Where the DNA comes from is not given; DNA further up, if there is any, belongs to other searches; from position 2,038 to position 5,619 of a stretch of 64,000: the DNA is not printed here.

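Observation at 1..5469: DUF1156 methyltransferase, small ORF and DUF499 ATPase operon: BREX-related defence module cut by the window edge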

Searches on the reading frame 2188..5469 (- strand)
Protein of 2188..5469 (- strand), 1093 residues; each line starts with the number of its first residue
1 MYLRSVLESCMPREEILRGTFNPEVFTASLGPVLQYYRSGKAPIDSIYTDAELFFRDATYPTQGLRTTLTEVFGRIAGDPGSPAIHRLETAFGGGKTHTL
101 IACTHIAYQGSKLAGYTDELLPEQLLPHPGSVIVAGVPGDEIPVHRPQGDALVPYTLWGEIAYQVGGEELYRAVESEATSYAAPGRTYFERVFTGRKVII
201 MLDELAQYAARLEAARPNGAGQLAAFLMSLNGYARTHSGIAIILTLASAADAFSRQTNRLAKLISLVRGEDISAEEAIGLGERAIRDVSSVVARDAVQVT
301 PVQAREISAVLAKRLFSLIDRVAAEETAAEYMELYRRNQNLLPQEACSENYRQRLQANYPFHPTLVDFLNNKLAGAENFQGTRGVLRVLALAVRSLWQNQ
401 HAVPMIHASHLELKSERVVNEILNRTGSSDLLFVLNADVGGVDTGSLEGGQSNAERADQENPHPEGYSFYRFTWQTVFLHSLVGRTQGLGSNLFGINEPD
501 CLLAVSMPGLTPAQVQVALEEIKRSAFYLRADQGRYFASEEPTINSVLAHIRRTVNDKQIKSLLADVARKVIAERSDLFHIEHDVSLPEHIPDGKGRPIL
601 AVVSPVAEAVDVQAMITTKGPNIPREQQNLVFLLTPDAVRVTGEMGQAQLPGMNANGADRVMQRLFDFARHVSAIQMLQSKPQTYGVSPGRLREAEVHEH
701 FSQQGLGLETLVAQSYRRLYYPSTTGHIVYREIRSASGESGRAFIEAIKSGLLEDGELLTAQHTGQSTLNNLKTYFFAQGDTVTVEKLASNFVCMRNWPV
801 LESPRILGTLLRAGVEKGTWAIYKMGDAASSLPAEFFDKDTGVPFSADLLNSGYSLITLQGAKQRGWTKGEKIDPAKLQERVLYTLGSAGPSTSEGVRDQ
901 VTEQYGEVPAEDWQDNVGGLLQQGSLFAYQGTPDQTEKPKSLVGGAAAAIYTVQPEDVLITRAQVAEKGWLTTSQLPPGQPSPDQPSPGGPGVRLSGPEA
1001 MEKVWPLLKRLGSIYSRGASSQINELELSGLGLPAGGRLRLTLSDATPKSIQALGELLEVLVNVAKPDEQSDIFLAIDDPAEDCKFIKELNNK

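Call 6: search_protein_families(library=pfam, proteins=[window:2188-5469:-], max_evalue=0.01)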
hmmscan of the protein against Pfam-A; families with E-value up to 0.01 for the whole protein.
window:2188-5469:- (1093 aa): 2 families
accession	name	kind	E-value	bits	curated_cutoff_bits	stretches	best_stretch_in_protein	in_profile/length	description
PF24897.1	DUF7744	-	1.2e-34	118.9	27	1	994-1091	3-100/101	Domain of unknown function (DUF7744)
PF04465.17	DUF499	-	3.9e-28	98.2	23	1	156-577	52-443/1024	Protein of unknown function (DUF499)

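Call 7: search_protein_families(library=padloc, proteins=[window:2188-5469:-], max_evalue=0.01)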
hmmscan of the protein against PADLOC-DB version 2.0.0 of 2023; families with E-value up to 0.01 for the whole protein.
window:2188-5469:- (1093 aa): 2 families
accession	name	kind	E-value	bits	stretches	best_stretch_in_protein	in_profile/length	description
PDLC00662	HmaC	-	4.6e-78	261.4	1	3-818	3-771/941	AAA+ ATPase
PDLC02192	DUF499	-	2.1e-33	113.2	1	50-566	34-500/1022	-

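Call 8: search_protein_families(library=ncbifam, proteins=[window:2188-5469:-], max_evalue=0.01)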
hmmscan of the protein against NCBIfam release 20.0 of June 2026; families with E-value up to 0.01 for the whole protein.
window:2188-5469:- (1093 aa): 1 family
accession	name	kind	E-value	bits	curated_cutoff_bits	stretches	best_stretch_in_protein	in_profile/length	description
NF042962.1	DUF499_antiphage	equivalog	3e-46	157.9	1200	1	49-574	33-508/1025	anti-phage-associated DUF499 domain-containing protein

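Call 9: find_encoding_contigs(protein=window:2188-5469:-, flank=10000, max_places=6)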
Protein window:2188-5469:- (1093 aa): no gene with exactly this product is on record in the collection.

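Call 14: find_homologous_proteins(query=window:2188-5469:-, max_evalue=1e-10)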
Query window:2188-5469:- (1093 aa): 1191 proteins with E <= 1e-10 among 8000 candidates; the best 120 are listed.
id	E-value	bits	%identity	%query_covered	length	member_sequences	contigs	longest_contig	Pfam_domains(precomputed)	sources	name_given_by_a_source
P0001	0.0e+0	2437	100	99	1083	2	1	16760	PF24897.2,PF04465.18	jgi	jgi:hypothetical protein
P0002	0.0e+0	1495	62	100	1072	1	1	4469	PF24897.2,PF04465.18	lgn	-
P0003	0.0e+0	1488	62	100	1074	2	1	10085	PF24897.2,PF04465.18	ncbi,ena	-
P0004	0.0e+0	1488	62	100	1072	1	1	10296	PF24897.2,PF04465.18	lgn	-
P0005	0.0e+0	1487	61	100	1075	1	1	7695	PF24897.2,PF04465.18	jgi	-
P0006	0.0e+0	1485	62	100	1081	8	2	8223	PF24897.2,PF04465.18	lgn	-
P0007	0.0e+0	1477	62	100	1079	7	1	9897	PF24897.2,PF04465.18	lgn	-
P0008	0.0e+0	1476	61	100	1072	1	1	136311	PF24897.2,PF04465.18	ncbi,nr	ncbi:ATPase AAA [Clostridiales bacterium PH28_bin88]|nr:ATPase AAA [Clostridiales bacterium PH28_bin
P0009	0.0e+0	1476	61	100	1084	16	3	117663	PF24897.2,PF04465.18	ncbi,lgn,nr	ncbi:MAG: hypothetical protein PWR22_929 [Moorella sp. (in: firmicutes)]|nr:hypothetical protein [Mo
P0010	0.0e+0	1473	61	100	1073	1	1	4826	PF24897.2,PF04465.18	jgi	jgi:hypothetical protein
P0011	0.0e+0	1470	60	100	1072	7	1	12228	PF24897.2,PF04465.18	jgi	-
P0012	0.0e+0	1465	61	100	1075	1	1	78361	PF24897.2,PF04465.18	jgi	-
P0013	0.0e+0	1464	61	100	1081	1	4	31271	PF24897.2,PF04465.18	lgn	-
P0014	0.0e+0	1464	61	100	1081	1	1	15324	PF24897.2,PF04465.18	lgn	-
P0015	0.0e+0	1460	61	100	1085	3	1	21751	PF24897.2,PF04465.18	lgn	-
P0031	0.0e+0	1442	60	100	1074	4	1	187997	PF24897.2,PF04465.18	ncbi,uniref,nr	ncbi:hypothetical protein MOTE_02810 [Moorella thermoacetica]|uniref:DUF7744 domain-containing prote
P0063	0.0e+0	1399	59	100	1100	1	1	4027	PF24897.2,PF04465.18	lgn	-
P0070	0.0e+0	1385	58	100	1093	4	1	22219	PF24897.2,PF04465.18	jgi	-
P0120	0.0e+0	1280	53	100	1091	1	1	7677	PF24897.2,PF04465.18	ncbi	-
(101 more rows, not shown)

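Call 15: find_encoding_contigs(protein=P0001, flank=10000, max_places=3)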
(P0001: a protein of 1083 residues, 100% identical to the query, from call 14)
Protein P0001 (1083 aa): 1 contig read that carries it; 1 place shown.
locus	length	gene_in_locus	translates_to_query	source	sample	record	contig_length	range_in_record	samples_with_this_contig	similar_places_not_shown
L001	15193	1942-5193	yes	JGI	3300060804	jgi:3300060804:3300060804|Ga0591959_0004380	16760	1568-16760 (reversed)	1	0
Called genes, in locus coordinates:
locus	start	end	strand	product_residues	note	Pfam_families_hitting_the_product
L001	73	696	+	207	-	PF00132:Hexapep, PF14602:Hexapep_2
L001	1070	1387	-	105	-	-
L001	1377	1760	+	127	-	-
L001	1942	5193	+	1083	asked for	PF04465:DUF499, PF24897:DUF7744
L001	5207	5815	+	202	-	PF24728:DUF7680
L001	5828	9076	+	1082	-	PF06634:DUF1156, PF01555:N6_N4_Mtase (faint)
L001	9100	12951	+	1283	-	PF00176:SNF2-rel_dom, PF00271:Helicase_C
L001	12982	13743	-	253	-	-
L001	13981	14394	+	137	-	-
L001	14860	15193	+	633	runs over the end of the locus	?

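Call 16: find_encoding_contigs(protein=P0031, flank=10000, max_places=2)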
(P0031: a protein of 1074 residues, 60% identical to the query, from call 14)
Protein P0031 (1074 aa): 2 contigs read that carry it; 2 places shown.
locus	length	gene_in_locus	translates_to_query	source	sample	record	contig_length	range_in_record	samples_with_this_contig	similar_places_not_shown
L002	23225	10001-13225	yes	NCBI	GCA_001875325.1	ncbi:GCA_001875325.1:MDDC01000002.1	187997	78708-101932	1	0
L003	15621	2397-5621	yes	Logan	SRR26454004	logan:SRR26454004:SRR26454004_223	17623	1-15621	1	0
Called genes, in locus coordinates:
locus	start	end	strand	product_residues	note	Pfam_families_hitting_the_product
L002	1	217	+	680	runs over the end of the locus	PF04879:Molybdop_Fe4S4, PF00384:Molybdopterin, PF01568:Molydop_binding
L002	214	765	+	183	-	PF00037:Fer4 (faint), PF12797:Fer4_2 (faint), PF12800:Fer4_4 (faint), PF12838:Fer4_7 (weak), PF13247:Fer4_11, PF13237:Fer4_10 (weak), PF12838:Fer4_7 (weak), PF13187:Fer4_9 (weak), +3 more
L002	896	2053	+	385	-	PF17853:GGDEF_2, PF13556:HTH_30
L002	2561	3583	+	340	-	PF02912:Phe_tRNA-synt_N, PF01409:tRNA-synt_2d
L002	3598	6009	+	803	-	PF01588:tRNA_bind, PF03483:B3_4, PF03484:B5, PF17759:tRNA_synthFbeta, PF03147:FDX-ACB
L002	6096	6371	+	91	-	PF05164:ZapA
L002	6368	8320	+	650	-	PF14716:HHH_8, PF14791:DNA_pol_B_thumb (faint), PF14520:HHH_5, PF02811:PHP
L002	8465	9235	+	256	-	PF00491:Arginase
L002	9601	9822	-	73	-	-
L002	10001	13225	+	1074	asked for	PF04465:DUF499, PF24897:DUF7744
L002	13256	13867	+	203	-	PF24728:DUF7680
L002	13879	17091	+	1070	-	PF06634:DUF1156, PF01555:N6_N4_Mtase (weak)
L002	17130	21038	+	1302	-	PF00176:SNF2-rel_dom (weak), PF00271:Helicase_C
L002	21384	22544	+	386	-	PF01142:TruD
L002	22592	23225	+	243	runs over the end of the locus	PF01479:S4, PF00849:PseudoU_synth_2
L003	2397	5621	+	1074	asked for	PF04465:DUF499, PF24897:DUF7744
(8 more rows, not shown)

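Call 19: search_protein_families(library=padloc, proteins=[L001:5828-9076:+, L001:9100-12951:+, L001:12982-13743:-, L001:13981-14394:+, L001:5207-5815:+], max_evalue=0.01)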
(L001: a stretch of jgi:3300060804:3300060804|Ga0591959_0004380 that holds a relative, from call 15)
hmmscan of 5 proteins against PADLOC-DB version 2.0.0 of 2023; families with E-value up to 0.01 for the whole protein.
L001:5828-9076:+ (1082 aa): 23 families
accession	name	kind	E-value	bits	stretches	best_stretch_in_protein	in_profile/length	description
PDLC00661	HmaB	-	2e-69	232.4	3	506-885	398-790/973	DNA-adenine methylase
PDLC00660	HmaB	-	3.1e-65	218.6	3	507-947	398-840/967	DNA-adenine methylase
PDLC03352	MTase_II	-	1.2e-45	153.8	3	482-705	369-599/1023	Type II methyltransferase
PDLC03233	MTase_II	-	4.8e-43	145.7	3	503-808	333-632/731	Type II methyltransferase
PDLC02189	DUF1156_MTase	-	3.7e-42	142.6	3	335-853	250-707/944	-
PDLC03314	MTase_II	-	6e-22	75.6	4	671-820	546-681/944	Type II methyltransferase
PDLC02541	PglX|PglXI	-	9.6e-20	68.3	1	469-803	326-607/919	PglXI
PDLC03346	MTase_II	-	2.7e-11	40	1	670-856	606-763/1068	Type II methyltransferase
PDLC03312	MTase_II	-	4.1e-11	39.3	1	650-780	504-623/1344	Type II methyltransferase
PDLC03319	MTase_II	-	1e-09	35.8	2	221-266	21-66/503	Type II methyltransferase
PDLC03367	MTase_II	-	1e-09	35.3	1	665-819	339-482/633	Type II methyltransferase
PDLC04134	mad2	-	2.1e-09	34.7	1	653-786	339-421/492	mads_2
PDLC03325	MTase_II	-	2.6e-06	24.4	1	641-707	261-323/426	Type II methyltransferase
PDLC03299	MTase_II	-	1e-05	23.2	0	654-692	14-54/296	Type II methyltransferase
PDLC03353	MTase_II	-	5.3e-05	20.9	1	666-764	22-81/260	Type II methyltransferase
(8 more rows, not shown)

L001:9100-12951:+ (1283 aa): 46 families (the best 25 are shown)
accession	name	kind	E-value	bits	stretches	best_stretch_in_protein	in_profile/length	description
PDLC02193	PLD_Helicase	-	4.1e-66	221.8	1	35-954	15-863/905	-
PDLC02707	PbeA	-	8.3e-59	197.8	1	17-443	9-396/672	PbeA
PDLC02500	BrxHI|BrxHII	-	5.1e-55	185.5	2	629-913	343-603/933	BrxHI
PDLC02704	PbeA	-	2.9e-54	182.7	1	31-437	15-395/682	PbeA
PDLC02621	DrmD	-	8.7e-54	181.1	2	588-983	332-726/1040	DrmD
PDLC00659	HmaA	-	4.1e-50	168.6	2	616-923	327-650/1176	SNF2 helicase / DEAD-box helicase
PDLC02623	DrmD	-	1.5e-37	126.9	2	723-949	480-689/1040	DrmD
PDLC02703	PbeA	-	3.7e-37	126.2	1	32-418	16-360/626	PbeA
PDLC02634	DrmD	-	4e-36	122.2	2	575-924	275-622/900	DrmD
PDLC02619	DrmD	-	1e-34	117.8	2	823-925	474-576/872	DrmD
PDLC02504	BrxHI|BrxHII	-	3.5e-34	115.9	2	588-959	306-657/971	BrxHII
PDLC02572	DrmA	-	4.6e-34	115.5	2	588-893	329-632/1043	DrmA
PDLC02843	DpdE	-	3.8e-31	105.8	1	291-882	151-663/1091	DpdE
PDLC02620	DrmD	-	2.1e-30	103.5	2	624-922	332-616/1060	DrmD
PDLC02632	DrmD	-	2.5e-30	103.6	2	574-892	318-634/662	DrmD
PDLC02840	DpdE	-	1.1e-28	98.1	2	301-371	162-233/1091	DpdE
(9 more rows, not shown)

L001:12982-13743:- (253 aa): 0 families

L001:13981-14394:+ (137 aa): 0 families

L001:5207-5815:+ (202 aa): 0 families

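Call 20: search_protein_families(library=pfam, proteins=[L001:5828-9076:+, L001:9100-12951:+, L001:12982-13743:-, L001:13981-14394:+, L001:14860-15192:+], max_evalue=0.01)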
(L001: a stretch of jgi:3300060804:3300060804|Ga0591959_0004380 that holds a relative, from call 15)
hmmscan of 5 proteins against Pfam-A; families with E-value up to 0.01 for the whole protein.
L001:5828-9076:+ (1082 aa): 6 families
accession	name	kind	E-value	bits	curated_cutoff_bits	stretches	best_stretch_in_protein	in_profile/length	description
PF06634.17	DUF1156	-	1.6e-15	57.4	24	1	15-62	2-49/73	Protein of unknown function (DUF1156)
PF01555.25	N6_N4_Mtase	-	4.7e-06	27.1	26.7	1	672-777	1-67/221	DNA methylase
PF02086.21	MethyltransfD12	-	1.2e-05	25.6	22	0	220-264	19-61/253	D12 class N6 adenine-specific DNA methyltransferase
PF08241.18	Methyltransf_11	-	0.00015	22.8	21.2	0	632-677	25-66/95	Methyltransferase domain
PF01170.24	UPF0020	-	0.00028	21.1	22.3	0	226-252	31-57/197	RMKL-like, methyltransferase domain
PF13649.12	Methyltransf_25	-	0.0013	19.8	27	0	632-677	28-70/97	Methyltransferase domain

L001:9100-12951:+ (1283 aa): 3 families
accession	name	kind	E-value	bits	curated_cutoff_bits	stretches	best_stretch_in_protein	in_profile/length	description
PF00271.37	Helicase_C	-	1.8e-18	67.2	23.5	1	773-883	13-110/110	Helicase conserved C-terminal domain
PF00176.29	SNF2-rel_dom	-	2.6e-10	40.3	24.9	1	317-491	19-177/290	SNF2-related domain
PF04851.21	ResIII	-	0.0001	22.7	22.5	1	301-451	6-142/164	Type III restriction enzyme, res subunit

L001:12982-13743:- (253 aa): 0 families

L001:13981-14394:+ (137 aa): 0 families

L001:14860-15192:+ (111 aa): 1 family
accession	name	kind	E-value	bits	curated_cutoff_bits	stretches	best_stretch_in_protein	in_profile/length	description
PF00395.25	SLH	-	1.9e-18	66.6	20.8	1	35-76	2-44/44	S-layer homology domain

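Call 36: search_solved_structures(query=window:2188-5469:-, max_evalue=0.01)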
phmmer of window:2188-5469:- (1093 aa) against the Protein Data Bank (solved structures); distinct sequences matched with E-value up to 0.01: 1.
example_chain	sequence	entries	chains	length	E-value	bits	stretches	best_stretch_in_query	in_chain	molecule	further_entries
3myb_A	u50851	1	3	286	0.0061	17.9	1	181-310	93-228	Enoyl-CoA hydratase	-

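Call 37: search_solved_structures(query=L001:5828-9076:+, max_evalue=0.01)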
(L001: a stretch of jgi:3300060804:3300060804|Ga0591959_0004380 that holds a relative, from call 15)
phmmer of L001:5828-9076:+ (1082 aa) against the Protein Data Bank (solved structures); distinct sequences matched with E-value up to 0.01: 0.

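Call 38: search_solved_structures(query=L001:9100-12951:+, max_evalue=0.01)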
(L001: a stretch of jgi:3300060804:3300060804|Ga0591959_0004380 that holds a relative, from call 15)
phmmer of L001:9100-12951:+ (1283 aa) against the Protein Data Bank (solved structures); distinct sequences matched with E-value up to 0.01: 118 (the best 60 are shown).
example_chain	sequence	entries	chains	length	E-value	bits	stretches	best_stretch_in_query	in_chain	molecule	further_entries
8so8_A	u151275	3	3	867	8.6e-24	86.6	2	298-440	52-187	RNA polymerase-associated protein RapA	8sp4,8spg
6bog_A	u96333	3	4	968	1.2e-23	86.1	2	298-440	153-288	RNA polymerase-associated protein RapA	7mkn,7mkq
7m8e_F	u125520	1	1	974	1.2e-23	86.1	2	298-440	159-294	RNA polymerase-associated protein RapA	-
4s20_K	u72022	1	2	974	1.3e-23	86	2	298-439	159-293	RNA polymerase-associated protein RapA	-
8t0l_F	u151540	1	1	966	2.8e-23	84.9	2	283-439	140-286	RNA polymerase-associated protein RapA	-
6vz4_K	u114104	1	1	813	2.5e-10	42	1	841-936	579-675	Nuclear protein STH1/NPS1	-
6vzg_K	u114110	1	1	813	2.5e-10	42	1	841-936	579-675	Nuclear protein STH1/NPS1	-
6k15_J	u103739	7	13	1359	9e-10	40.1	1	841-935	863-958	Nuclear protein STH1/NPS1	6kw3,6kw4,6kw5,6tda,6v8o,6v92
6iy2_O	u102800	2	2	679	2.8e-09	38.5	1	841-936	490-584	Transcription regulatory protein SNF2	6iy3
5x0x_O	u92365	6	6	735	3.4e-09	38.2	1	841-936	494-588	Transcription regulatory protein SNF2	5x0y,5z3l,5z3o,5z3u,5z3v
7egm_A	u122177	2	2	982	5.8e-09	37.5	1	841-936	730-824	Transcription regulatory protein SNF2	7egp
5vvr_M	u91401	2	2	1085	7.5e-09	37.1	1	826-957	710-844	DNA repair and recombination protein RAD26 | RAD26 isoform 1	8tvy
5jxr_A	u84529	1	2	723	2.1e-08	35.6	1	841-923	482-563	Chromatin-remodeling complex ATPase-like protein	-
6uxv_A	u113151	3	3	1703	2.3e-08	35.5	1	841-935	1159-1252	Transcription regulatory protein SNF2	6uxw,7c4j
7xyf_K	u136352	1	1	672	2.9e-08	35.1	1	317-443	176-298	ATP-dependent helicase fft3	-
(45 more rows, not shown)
